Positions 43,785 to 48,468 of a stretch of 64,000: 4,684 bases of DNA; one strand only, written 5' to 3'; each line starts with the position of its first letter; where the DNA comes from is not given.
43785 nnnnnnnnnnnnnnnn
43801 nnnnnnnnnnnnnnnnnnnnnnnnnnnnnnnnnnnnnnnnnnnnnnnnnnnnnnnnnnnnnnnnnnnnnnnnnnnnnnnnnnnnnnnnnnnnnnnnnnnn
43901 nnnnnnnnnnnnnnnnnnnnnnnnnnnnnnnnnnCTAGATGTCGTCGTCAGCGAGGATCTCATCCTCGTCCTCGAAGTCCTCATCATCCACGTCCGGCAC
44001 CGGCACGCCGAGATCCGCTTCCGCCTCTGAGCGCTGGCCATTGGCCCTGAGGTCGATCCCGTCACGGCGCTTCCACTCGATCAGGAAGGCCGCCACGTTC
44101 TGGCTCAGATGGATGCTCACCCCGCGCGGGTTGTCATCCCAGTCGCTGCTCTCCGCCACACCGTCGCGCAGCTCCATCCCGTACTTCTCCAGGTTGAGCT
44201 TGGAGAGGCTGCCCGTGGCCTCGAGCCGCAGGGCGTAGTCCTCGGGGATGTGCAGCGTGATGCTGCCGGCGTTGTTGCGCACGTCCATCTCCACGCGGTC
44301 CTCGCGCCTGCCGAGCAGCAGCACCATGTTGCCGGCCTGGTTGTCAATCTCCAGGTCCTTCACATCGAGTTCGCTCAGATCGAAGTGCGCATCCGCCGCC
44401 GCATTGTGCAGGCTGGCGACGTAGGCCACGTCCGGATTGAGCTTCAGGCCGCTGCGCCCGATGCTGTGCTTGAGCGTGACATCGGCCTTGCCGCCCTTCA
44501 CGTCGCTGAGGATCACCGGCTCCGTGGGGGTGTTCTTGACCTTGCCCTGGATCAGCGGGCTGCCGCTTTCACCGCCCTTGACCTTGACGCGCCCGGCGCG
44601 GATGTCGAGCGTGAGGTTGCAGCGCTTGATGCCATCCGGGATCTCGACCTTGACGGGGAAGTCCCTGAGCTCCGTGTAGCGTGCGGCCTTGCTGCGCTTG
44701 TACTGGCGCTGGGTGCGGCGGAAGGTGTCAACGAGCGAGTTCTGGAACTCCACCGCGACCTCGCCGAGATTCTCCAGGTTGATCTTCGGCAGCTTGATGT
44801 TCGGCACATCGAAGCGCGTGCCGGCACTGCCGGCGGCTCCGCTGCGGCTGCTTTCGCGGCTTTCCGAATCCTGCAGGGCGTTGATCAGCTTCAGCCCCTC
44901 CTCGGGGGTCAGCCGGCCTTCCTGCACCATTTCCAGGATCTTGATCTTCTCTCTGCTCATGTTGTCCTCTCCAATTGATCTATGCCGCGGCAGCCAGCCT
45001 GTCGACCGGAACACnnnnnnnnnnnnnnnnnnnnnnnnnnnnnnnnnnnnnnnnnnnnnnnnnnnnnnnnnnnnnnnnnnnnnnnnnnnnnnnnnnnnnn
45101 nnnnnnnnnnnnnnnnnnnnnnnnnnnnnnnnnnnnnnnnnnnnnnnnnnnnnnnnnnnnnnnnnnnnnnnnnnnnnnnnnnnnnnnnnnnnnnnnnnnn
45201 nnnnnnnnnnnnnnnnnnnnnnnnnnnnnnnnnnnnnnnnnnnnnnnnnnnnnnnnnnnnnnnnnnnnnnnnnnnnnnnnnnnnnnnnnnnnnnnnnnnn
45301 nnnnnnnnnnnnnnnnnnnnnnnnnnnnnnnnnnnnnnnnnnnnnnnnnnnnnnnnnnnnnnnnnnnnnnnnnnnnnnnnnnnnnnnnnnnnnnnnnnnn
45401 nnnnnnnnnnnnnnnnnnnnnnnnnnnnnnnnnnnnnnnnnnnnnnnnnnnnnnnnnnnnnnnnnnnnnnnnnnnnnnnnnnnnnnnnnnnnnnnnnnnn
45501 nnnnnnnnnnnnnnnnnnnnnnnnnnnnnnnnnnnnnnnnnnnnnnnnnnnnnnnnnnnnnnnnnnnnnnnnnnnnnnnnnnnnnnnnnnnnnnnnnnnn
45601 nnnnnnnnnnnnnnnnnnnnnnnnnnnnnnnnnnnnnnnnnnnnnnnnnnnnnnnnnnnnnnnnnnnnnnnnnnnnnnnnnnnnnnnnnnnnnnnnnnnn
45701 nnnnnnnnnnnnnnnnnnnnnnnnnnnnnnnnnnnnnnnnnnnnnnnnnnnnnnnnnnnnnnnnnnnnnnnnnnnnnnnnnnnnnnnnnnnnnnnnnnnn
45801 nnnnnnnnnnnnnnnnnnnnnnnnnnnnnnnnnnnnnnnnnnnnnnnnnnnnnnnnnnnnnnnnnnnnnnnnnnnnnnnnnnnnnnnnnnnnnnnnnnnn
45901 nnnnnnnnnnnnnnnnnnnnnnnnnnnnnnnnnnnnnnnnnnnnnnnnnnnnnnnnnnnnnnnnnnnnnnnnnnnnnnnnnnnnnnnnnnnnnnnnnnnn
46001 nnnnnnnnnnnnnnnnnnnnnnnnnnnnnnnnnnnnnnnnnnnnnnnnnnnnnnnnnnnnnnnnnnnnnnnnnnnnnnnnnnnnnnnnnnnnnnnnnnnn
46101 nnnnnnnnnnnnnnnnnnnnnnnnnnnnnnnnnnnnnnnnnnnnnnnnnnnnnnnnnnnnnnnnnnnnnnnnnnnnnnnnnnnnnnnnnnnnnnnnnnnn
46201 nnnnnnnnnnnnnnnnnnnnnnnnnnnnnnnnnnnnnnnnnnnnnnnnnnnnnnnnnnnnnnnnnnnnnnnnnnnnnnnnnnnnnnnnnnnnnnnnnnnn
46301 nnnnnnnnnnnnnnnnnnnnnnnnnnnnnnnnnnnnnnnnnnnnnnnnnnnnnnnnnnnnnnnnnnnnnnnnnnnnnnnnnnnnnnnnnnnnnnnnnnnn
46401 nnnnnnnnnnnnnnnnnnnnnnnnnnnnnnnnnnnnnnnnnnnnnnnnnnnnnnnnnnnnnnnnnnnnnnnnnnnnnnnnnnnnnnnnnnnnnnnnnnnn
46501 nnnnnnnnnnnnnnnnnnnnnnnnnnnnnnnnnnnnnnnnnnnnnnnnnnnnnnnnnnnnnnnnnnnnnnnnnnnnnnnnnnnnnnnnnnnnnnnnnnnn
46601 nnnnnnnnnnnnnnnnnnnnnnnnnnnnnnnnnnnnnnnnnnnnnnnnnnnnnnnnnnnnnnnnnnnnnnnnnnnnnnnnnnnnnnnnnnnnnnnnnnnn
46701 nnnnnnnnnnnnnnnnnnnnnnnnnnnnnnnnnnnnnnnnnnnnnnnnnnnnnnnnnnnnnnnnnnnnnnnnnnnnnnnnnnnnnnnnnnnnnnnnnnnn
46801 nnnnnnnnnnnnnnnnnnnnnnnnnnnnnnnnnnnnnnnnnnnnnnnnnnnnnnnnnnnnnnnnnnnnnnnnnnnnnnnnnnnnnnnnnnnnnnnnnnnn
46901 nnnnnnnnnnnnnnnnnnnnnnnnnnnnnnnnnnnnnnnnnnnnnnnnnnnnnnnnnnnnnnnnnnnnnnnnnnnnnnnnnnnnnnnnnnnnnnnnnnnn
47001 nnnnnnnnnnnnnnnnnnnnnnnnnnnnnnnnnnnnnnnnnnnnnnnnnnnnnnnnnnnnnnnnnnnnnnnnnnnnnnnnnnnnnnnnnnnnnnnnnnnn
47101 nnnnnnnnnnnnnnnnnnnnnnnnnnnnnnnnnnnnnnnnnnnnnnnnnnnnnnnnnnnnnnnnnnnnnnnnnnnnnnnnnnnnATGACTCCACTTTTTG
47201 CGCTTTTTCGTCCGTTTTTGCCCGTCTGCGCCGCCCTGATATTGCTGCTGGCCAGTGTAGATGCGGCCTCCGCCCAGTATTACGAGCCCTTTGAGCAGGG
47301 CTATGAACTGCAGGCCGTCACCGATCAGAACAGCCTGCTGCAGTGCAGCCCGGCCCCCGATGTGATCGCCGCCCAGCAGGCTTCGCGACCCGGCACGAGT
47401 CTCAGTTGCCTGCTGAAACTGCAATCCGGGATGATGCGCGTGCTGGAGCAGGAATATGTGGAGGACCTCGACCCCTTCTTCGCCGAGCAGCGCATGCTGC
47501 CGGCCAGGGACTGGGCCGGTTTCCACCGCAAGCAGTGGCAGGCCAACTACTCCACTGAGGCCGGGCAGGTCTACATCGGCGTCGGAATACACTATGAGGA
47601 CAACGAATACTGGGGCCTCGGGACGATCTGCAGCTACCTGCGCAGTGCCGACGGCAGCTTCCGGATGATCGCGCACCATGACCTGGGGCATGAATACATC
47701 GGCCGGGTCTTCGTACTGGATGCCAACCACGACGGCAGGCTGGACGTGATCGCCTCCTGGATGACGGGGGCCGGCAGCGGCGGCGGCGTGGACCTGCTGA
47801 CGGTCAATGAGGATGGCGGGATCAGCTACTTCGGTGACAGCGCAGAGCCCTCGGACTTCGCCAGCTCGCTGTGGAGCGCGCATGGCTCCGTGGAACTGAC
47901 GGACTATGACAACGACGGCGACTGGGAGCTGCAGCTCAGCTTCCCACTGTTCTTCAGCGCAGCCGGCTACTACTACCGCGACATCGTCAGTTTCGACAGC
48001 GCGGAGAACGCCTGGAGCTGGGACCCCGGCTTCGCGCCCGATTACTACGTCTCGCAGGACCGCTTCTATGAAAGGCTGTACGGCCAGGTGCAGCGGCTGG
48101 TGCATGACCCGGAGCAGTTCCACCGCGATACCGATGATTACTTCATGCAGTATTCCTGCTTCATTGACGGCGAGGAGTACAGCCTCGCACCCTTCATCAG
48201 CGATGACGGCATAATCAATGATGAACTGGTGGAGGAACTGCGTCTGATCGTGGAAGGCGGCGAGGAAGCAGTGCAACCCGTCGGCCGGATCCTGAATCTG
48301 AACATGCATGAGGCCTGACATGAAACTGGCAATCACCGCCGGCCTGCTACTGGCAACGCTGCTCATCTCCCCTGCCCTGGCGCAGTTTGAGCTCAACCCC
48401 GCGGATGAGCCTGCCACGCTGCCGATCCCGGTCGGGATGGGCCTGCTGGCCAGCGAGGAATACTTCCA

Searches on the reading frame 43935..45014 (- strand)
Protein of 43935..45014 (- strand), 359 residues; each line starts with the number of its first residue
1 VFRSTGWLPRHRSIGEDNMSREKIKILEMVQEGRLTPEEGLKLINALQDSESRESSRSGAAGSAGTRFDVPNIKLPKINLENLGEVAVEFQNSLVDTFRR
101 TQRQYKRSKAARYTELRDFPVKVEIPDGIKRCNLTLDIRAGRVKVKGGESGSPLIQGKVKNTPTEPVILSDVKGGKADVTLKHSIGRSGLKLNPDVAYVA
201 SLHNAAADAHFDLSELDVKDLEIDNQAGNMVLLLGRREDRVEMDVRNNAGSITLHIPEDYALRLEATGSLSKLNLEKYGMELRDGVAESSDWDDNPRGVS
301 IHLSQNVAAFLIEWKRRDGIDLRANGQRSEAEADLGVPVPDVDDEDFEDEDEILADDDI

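Call 37: search_protein_families(library=pfam, proteins=[window:43935-45014:-], max_evalue=0.001)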
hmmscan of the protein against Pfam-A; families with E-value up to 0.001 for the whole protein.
window:43935-45014:- (359 aa): 1 family
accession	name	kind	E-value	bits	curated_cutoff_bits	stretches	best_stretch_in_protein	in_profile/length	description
PF22746.1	SHOCT-like_DUF2089-C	-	3.1e-10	39.7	27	1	22-51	2-31/32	SHOCT-like domain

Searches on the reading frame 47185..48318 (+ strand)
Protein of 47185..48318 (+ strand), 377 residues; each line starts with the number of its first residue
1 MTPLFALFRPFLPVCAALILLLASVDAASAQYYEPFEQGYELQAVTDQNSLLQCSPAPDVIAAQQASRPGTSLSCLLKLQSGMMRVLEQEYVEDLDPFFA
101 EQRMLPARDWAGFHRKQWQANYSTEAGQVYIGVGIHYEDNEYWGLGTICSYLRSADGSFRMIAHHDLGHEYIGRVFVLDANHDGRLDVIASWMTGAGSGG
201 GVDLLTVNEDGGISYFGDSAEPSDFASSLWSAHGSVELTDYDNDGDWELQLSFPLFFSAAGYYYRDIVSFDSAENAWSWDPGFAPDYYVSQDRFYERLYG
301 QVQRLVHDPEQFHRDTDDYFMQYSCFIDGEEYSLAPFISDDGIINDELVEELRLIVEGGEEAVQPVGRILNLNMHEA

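Call 92: search_protein_families(library=pfam, proteins=[window:47185-48318:+], max_evalue=0.001)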
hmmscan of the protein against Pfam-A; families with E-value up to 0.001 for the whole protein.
window:47185-48318:+ (377 aa): 1 family
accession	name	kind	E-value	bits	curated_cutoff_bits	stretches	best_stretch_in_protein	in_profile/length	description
PF13517.12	FG-GAP_3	-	6.5e-05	23.9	26.9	0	151-189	21-60/61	FG-GAP-like repeat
